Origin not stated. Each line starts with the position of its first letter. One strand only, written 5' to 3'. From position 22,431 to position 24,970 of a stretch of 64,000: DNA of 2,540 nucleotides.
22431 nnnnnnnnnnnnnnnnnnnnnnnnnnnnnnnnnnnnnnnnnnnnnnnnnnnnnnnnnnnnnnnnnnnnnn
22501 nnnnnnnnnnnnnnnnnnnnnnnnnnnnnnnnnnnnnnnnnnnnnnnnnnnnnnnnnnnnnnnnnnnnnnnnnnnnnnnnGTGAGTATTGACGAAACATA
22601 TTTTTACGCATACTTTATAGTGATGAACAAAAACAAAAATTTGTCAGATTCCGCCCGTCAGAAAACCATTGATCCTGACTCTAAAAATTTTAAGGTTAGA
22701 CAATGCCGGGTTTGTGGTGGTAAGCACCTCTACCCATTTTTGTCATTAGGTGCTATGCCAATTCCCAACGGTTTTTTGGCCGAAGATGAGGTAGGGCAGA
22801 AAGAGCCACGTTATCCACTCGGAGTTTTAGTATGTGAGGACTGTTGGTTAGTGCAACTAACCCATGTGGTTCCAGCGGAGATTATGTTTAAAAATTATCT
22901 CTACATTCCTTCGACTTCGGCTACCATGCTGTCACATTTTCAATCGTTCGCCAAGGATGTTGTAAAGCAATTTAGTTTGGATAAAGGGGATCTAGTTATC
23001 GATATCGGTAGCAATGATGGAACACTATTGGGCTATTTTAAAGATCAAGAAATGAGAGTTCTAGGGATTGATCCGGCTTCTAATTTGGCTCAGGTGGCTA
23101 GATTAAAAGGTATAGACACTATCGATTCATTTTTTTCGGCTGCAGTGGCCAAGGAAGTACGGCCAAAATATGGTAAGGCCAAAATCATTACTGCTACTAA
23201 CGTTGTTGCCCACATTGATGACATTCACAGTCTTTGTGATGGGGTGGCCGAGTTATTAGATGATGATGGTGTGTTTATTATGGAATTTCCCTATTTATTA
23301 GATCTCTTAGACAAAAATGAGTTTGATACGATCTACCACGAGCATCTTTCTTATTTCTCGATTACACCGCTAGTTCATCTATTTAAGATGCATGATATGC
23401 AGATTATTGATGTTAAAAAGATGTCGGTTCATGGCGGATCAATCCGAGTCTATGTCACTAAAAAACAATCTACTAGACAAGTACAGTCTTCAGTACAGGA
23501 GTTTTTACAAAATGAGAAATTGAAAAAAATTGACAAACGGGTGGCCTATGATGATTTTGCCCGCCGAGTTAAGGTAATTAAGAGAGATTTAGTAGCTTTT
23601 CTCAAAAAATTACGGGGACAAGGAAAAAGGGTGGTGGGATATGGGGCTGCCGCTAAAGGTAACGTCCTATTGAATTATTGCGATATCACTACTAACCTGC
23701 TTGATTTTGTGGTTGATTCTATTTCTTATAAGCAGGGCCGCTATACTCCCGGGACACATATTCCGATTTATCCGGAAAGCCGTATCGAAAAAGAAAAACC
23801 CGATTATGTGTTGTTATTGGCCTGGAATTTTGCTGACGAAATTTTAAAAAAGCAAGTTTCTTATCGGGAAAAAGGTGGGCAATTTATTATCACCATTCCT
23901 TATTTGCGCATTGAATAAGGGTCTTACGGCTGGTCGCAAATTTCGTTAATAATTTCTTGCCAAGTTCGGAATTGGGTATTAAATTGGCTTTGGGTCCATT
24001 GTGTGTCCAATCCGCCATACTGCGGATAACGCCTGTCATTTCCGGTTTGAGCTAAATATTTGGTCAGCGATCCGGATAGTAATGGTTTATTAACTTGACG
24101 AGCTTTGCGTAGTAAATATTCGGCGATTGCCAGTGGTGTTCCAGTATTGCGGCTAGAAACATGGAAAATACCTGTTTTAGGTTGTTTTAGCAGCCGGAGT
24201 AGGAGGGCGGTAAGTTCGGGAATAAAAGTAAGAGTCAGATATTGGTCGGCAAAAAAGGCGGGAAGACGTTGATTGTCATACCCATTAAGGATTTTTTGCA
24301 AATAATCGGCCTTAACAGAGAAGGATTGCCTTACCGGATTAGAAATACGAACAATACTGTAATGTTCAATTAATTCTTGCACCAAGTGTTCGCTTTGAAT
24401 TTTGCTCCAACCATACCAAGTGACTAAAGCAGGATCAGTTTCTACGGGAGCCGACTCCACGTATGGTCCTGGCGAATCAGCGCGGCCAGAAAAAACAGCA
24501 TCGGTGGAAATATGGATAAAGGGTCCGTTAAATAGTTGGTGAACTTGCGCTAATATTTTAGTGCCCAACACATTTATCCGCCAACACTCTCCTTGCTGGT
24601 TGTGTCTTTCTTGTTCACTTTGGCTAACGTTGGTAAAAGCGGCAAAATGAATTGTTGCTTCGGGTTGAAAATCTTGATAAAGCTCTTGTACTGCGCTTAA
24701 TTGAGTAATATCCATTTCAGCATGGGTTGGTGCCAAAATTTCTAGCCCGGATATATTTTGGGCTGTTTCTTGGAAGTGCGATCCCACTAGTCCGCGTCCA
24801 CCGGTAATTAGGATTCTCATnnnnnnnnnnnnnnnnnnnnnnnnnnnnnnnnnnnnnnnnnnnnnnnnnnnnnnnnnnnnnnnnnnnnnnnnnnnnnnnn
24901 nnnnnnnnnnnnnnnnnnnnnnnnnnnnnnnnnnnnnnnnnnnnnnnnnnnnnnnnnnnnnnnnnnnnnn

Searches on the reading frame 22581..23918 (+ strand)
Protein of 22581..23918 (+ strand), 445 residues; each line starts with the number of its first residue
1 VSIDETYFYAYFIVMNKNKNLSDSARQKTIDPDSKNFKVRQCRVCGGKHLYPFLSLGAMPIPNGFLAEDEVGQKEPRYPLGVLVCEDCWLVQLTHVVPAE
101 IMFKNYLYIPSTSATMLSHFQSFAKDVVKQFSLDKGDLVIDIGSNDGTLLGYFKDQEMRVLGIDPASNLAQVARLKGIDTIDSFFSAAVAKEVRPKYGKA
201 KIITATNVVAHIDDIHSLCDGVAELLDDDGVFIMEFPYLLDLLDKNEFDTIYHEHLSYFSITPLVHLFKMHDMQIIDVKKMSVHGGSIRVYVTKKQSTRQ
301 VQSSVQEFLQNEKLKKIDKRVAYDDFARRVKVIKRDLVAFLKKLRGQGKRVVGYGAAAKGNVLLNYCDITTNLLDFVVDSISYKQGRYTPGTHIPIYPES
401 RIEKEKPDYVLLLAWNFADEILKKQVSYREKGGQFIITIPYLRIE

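Call 8: search_protein_families(library=pfam, proteins=[window:22581-23918:+], max_evalue=0.001)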
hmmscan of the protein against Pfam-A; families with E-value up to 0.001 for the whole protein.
window:22581-23918:+ (445 aa): 5 families
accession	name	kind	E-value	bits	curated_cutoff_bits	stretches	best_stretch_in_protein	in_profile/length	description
PF08484.17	Methyltransf_14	-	1e-62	211.1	23.5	1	283-440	2-160/160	C-methyltransferase C-terminal domain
PF08421.16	Methyltransf_13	-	3.4e-24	85.2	31.3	1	42-103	1-62/62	Putative zinc binding domain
PF13489.12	Methyltransf_23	-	1.9e-15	57.4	27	1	118-276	3-162/164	Methyltransferase domain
PF08242.18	Methyltransf_12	-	2.5e-07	31.8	30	1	140-232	1-98/98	Methyltransferase domain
PF08241.18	Methyltransf_11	-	5.9e-05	24.1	21.2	1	141-234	2-95/95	Methyltransferase domain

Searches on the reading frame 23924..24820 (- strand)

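Call 8: search_protein_families(library=pfam, proteins=[window:23924-24820:-], max_evalue=0.001)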
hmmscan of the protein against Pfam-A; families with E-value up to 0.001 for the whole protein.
window:23924-24820:- (298 aa): 5 families
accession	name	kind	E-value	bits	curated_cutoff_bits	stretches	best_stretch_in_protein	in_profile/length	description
PF04321.23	RmlD_sub_bind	-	1.1e-42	146.5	27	1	1-296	1-283/287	RmlD substrate binding domain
PF01370.27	Epimerase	-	3.1e-18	66.5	20.9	1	3-161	1-171/240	NAD dependent epimerase/dehydratase family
PF16363.11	GDP_Man_Dehyd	-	2.4e-11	44.1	27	1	34-159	57-176/332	GDP-mannose 4,6 dehydratase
PF07993.18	NAD_binding_4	-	2e-07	30.9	20.1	1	56-201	92-250/258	Male sterility protein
PF02719.21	Polysacc_synt_2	-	1.6e-05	24.7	20.2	1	36-108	61-130/293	Polysaccharide biosynthesis protein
